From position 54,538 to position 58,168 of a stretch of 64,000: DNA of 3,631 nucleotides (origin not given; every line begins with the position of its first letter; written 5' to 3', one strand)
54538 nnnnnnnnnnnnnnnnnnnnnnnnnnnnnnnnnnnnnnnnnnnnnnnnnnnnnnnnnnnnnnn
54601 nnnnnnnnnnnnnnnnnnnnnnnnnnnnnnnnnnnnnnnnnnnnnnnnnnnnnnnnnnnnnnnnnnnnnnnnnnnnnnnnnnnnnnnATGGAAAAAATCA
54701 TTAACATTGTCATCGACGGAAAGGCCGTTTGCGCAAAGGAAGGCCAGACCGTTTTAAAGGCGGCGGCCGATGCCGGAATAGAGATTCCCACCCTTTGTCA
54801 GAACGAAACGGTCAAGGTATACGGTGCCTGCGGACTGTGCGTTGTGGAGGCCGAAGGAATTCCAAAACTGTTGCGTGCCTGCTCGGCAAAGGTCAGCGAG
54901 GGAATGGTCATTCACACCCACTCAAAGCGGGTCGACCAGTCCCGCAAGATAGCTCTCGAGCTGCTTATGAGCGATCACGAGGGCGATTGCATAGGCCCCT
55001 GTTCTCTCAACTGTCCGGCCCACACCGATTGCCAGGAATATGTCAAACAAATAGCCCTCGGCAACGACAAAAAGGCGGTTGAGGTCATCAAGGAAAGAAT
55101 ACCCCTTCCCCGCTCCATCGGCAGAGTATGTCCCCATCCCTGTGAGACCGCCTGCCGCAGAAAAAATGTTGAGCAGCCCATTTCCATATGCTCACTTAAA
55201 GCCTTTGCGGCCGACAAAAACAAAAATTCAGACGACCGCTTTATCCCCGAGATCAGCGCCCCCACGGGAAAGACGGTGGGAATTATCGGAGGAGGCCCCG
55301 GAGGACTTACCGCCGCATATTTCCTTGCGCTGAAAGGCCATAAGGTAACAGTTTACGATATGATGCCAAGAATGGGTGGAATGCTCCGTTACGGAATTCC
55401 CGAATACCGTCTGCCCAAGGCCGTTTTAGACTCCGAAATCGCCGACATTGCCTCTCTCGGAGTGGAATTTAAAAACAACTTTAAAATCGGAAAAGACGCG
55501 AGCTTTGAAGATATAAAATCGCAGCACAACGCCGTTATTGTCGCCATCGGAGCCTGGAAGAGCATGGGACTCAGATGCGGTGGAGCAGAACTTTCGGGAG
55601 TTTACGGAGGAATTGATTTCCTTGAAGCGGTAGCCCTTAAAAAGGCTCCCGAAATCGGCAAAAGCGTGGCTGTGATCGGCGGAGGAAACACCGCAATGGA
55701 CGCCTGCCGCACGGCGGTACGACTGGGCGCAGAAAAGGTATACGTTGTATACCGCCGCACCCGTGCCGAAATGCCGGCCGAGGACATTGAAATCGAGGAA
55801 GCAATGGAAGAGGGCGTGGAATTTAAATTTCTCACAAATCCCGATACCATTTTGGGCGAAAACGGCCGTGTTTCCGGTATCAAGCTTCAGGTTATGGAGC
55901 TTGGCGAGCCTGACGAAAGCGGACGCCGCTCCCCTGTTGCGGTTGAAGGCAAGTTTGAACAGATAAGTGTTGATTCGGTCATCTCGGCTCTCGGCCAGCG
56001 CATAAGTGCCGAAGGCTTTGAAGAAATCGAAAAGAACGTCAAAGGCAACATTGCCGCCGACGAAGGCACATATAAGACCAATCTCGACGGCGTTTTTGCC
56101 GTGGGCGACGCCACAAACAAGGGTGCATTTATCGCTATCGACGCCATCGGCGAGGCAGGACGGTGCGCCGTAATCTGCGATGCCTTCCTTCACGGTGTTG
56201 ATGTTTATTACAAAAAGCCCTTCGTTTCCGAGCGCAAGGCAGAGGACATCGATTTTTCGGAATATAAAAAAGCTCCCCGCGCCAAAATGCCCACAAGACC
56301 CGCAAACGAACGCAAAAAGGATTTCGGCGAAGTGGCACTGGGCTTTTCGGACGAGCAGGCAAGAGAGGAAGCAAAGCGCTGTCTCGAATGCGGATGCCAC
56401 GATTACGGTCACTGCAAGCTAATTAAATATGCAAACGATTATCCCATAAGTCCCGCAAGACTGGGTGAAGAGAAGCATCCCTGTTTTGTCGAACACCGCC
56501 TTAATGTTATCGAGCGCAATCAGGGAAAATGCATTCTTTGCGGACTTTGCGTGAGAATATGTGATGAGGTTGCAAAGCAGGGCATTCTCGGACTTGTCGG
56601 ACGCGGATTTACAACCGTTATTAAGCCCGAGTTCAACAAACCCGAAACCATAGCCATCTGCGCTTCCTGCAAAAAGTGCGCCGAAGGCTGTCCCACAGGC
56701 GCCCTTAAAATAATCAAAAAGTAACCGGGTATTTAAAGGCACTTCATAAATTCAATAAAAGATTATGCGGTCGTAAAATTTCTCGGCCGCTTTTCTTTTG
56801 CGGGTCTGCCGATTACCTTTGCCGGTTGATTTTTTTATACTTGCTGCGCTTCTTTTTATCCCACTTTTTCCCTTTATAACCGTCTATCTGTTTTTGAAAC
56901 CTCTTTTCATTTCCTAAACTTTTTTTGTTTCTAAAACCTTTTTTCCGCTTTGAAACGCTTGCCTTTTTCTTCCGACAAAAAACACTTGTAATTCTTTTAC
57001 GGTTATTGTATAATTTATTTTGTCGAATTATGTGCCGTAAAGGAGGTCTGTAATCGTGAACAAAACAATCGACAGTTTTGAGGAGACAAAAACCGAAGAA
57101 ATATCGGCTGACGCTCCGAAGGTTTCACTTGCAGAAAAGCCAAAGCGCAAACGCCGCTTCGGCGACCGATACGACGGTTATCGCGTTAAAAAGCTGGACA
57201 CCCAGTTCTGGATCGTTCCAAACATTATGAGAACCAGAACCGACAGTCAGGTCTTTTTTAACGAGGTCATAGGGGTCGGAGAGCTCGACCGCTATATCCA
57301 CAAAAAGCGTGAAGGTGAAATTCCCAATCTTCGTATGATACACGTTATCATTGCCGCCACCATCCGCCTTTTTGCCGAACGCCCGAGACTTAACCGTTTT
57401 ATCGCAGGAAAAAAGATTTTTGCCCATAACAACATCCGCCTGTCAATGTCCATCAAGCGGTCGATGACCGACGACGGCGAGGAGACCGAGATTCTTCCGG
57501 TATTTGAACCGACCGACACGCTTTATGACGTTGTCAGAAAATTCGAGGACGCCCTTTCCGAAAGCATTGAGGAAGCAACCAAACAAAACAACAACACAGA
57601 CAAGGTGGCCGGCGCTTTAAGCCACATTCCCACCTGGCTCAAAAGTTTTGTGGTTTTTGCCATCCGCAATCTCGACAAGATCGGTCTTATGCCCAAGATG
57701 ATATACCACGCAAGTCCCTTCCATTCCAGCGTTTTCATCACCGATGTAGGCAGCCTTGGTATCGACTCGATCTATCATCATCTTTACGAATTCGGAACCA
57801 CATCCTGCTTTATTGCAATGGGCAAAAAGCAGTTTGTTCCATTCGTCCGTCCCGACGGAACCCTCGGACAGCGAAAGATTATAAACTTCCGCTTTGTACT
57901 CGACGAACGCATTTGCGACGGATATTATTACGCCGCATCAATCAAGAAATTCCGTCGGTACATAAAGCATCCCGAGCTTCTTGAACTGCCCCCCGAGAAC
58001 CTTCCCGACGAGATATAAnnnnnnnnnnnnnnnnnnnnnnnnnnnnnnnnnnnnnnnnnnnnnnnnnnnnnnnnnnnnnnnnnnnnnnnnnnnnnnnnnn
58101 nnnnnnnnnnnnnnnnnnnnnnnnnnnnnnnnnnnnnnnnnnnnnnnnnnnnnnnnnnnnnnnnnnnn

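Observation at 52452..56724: Three-gene NuoE-like / NuoF-like / (HydA-N-terminal Fe-S plus GltD-like) cluster resembling Sporomusa-type Nfn (StnABC) transhydrogenase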

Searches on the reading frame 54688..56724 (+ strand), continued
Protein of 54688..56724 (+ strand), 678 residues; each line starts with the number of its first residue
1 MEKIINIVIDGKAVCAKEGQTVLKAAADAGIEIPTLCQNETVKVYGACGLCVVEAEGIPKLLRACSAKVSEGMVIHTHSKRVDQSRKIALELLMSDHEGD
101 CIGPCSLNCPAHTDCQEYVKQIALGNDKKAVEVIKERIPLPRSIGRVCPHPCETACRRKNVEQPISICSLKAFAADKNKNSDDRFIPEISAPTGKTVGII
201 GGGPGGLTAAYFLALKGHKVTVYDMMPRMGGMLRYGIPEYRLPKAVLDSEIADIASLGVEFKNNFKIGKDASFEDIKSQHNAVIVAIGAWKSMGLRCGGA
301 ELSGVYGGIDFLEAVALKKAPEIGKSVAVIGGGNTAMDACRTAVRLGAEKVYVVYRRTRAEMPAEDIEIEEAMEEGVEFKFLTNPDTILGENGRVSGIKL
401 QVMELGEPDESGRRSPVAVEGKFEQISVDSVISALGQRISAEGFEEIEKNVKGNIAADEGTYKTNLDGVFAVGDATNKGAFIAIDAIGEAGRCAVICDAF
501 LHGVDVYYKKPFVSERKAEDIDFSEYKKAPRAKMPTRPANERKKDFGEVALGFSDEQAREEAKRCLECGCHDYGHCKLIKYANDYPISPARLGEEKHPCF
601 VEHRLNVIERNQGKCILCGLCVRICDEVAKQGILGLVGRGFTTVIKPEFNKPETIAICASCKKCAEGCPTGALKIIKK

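Call 68: fold_search(model_id=the predicted structure, library=pdb)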
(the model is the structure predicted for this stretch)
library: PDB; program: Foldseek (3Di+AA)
matches with E <= 10: 1995; with E <= 0.001: 772
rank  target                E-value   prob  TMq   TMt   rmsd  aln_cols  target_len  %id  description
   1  9bov_A                5.8e-87  1.00  0.88  0.52   3.6       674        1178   52  Structure of electron bifurcating Nfn-ABC complexed with NAD from Caldicellulosiruptor saccharolyticus (released 2025-03-05)
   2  8oh5_C                4.4e-86  1.00  0.90  0.53   3.3       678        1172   49  Cryo-EM structure of the electron bifurcating transhydrogenase StnABC complex from Sporomusa Ovata (state 2) (released 2023-09-13)
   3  9n5u_A                1.3e-72  1.00  0.86  0.62   4.1       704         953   39  Structure of the Thermococcus sibiricus NfnABC complex (released 2025-05-07)
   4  9n5v_A                3.3e-71  1.00  0.85  0.62   4.1       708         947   38  Structure of the NAD(H)-bound Thermococcus sibiricus NfnABC complex (released 2025-05-07)
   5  5jca_L                4.0e-41  1.00  0.55  0.79   2.1       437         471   37  NADP(H) bound NADH-dependent Ferredoxin:NADP Oxidoreductase (NfnI) from Pyrococcus furiosus (released 2017-04-12)
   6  4ylf_B                3.0e-40  1.00  0.57  0.82   2.7       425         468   38  Insights into flavin-based electron bifurcation via the NADH-dependent reduced ferredoxin-NADP oxidoreductase structur (released 2015-07-08)
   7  5jfc_L                4.6e-39  1.00  0.54  0.78   2.1       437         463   35  NADH-dependent Ferredoxin:NADP Oxidoreductase (NfnI) from Pyrococcus furiosus (released 2017-04-12)
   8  5vj7_A                7.0e-38  1.00  0.53  0.77   2.9       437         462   34  Ferredoxin NADP Oxidoreductase (Xfn) (released 2017-07-19)
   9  6s6s_E                3.4e-36  1.00  0.55  0.79   2.3       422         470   34  Structure of Azospirillum brasilense Glutamate Synthase in a4b4 oligomeric state. (released 2019-09-11)
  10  6s6t_E                7.6e-36  1.00  0.56  0.80   2.2       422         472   34  Structure of Azospirillum brasilense Glutamate Synthase in a4b3 oligomeric state (released 2019-09-11)
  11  2vdc_G                1.3e-32  1.00  0.53  0.78   3.3       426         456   32  THE 9.5 A RESOLUTION STRUCTURE OF GLUTAMATE SYNTHASE FROM CRYO-ELECTRON MICROSCOPY AND ITS OLIGOMERIZATION BEHAVIOR IN (released 2008-01-15)
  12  1h7x_A                8.4e-32  1.00  0.54  0.36   6.8       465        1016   25  Dihydropyrimidine dehydrogenase (DPD) from pig, ternary complex of a mutant enzyme (C671A), NADPH and 5-fluorouracil (released 2001-02-23)
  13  7m32_A                1.2e-31  1.00  0.54  0.37   6.5       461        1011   25  Dihydropyrimidine Dehydrogenase (DPD) C671A Mutant Soaked with Uracil and NADPH Anaerobically (released 2021-06-09)
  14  8f6n_D                1.2e-31  1.00  0.54  0.37   7.3       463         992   26  Dihydropyrimidine Dehydrogenase (DPD) C671S Mutant Soaked with Thymine Quasi-Anaerobically (released 2023-02-01)
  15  8f6n_C                2.3e-31  1.00  0.54  0.37   7.4       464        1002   26  Dihydropyrimidine Dehydrogenase (DPD) C671S Mutant Soaked with Thymine Quasi-Anaerobically (released 2023-02-01)
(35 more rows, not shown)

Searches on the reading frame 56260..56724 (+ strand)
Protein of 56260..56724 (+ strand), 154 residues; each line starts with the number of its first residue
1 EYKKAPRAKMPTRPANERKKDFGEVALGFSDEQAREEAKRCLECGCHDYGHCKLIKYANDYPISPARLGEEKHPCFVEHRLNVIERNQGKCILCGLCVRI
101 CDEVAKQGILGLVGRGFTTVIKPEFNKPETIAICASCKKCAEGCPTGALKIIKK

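Call 69: search_solved_structures(query=window:56260-56724:+, max_evalue=0.00001, show_alignments=5)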
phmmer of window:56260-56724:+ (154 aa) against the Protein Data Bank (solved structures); distinct sequences matched with E-value up to 0.00001: 17.
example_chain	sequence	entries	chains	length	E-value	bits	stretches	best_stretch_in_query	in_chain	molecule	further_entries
8oh5_C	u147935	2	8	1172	3.7e-40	141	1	3-149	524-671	Formate dehydrogenase-O, major subunit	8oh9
9bov_A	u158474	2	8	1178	1.9e-39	138.7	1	4-148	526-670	Molybdopterin oxidoreductase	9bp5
9n5u_A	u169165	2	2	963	3.9e-19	72.7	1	3-149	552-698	NfnA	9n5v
7p5h_A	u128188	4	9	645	1.1e-17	68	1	45-151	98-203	Fe-hydrogenase, subunit alpha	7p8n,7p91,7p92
7q4v_A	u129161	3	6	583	9.5e-17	64.9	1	46-150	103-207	Iron hydrogenase HydA1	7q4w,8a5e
8a6t_A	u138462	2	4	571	8.9e-15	58.5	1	41-149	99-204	Electron bifurcating hydrogenase subunit HydA1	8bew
7vw6_A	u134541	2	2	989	3.4e-09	40.4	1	85-149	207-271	Formate dehydrogenase | Tungsten-containing formate dehydrogenase alpha subunit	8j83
7e5z_A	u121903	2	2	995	3.4e-09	40.4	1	85-149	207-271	Formate dehydrogenase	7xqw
9wxb_B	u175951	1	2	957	6.1e-09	39.5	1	57-149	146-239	Formate dehydrogenase alpha subunit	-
7t2r_A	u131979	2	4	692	3.3e-08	37.2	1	45-151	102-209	NiFe hydrogenase subunit A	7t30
6tg9_A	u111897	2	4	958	4.3e-08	36.8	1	87-149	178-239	Formate dehydrogenase subunit alpha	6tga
9mqx_A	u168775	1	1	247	4.2e-07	33.6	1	87-152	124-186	NADH:ubiquinone oxidoreductase chain G-like protein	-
6s6s_G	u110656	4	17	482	7.1e-07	32.8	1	9-56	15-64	Glutamate synthase [NADPH] small chain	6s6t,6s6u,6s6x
7q5y_A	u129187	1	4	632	8.6e-07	32.6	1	71-149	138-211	NADH dehydrogenase I chain G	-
9sw6_H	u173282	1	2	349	4.1e-06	30.4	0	87-152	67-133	Tungsten formylmethanofuran dehydrogenase, subunit F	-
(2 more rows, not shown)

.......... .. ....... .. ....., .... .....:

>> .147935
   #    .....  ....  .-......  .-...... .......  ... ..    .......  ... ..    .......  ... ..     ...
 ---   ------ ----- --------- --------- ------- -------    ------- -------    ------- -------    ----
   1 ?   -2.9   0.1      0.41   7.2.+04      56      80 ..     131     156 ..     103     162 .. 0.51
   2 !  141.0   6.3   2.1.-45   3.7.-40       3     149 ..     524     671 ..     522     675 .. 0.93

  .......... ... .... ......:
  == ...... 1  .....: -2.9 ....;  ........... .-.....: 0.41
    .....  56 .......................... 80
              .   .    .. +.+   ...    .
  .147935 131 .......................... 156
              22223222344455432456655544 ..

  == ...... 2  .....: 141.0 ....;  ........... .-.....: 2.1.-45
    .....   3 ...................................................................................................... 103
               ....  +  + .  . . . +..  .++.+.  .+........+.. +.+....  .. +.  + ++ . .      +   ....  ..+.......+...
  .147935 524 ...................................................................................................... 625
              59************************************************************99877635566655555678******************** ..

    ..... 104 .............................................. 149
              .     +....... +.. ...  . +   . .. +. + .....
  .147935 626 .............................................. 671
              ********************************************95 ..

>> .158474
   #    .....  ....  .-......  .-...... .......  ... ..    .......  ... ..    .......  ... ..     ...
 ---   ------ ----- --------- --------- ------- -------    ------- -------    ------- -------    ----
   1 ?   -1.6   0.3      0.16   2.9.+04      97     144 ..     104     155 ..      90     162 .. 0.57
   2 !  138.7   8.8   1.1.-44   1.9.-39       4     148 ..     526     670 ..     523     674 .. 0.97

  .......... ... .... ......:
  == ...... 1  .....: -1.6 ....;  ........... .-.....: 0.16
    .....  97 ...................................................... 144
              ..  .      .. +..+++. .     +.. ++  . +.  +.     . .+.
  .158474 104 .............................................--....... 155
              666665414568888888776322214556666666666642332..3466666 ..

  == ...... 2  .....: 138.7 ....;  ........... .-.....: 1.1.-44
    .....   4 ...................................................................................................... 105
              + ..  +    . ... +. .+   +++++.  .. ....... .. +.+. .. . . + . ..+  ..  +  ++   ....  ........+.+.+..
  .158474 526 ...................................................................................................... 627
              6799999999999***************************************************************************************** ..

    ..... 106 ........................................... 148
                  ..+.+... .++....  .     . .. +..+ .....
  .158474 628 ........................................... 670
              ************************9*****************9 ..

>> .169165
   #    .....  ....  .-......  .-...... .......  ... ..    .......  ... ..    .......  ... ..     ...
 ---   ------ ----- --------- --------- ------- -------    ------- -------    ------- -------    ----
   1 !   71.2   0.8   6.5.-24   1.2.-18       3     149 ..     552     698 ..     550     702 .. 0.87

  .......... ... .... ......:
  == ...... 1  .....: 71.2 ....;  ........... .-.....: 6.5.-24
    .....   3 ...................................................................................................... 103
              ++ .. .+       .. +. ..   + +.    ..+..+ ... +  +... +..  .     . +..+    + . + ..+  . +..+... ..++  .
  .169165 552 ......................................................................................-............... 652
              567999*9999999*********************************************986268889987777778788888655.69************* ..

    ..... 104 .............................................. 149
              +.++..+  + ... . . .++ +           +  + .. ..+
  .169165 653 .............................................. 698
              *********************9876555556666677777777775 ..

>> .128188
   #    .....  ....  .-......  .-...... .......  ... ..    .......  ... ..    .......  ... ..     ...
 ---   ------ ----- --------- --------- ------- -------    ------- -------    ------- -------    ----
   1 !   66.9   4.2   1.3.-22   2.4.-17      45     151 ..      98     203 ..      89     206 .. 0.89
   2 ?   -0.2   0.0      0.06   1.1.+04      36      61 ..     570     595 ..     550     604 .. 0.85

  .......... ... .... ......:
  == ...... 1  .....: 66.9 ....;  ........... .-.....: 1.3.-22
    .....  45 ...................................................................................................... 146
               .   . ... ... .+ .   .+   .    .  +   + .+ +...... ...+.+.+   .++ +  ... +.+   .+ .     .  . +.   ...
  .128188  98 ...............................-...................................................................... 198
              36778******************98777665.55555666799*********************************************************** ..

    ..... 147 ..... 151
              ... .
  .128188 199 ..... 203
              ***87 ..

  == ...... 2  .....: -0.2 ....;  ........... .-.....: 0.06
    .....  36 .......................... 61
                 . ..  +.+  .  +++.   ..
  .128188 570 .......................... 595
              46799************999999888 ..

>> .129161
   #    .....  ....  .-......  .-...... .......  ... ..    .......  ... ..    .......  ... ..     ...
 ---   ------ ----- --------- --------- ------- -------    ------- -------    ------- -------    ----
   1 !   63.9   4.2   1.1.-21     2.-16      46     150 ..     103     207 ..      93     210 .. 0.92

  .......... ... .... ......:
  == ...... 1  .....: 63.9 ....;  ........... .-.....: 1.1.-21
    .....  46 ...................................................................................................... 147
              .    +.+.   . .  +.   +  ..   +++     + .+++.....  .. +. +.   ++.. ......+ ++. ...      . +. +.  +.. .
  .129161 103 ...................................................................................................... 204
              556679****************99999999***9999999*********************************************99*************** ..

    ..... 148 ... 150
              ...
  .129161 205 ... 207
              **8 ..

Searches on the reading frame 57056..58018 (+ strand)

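Call 27: search_protein_families(library=pfam, proteins=[window:57056-58018:+], max_evalue=0.00001)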
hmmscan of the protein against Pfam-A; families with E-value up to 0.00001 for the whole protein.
window:57056-58018:+ (320 aa): 1 family
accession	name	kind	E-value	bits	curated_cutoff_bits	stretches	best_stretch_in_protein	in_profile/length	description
PF00198.28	2-oxoacid_dh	-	1.1e-09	38.5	23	1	224-309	148-230/232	2-oxoacid dehydrogenases acyltransferase (catalytic domain)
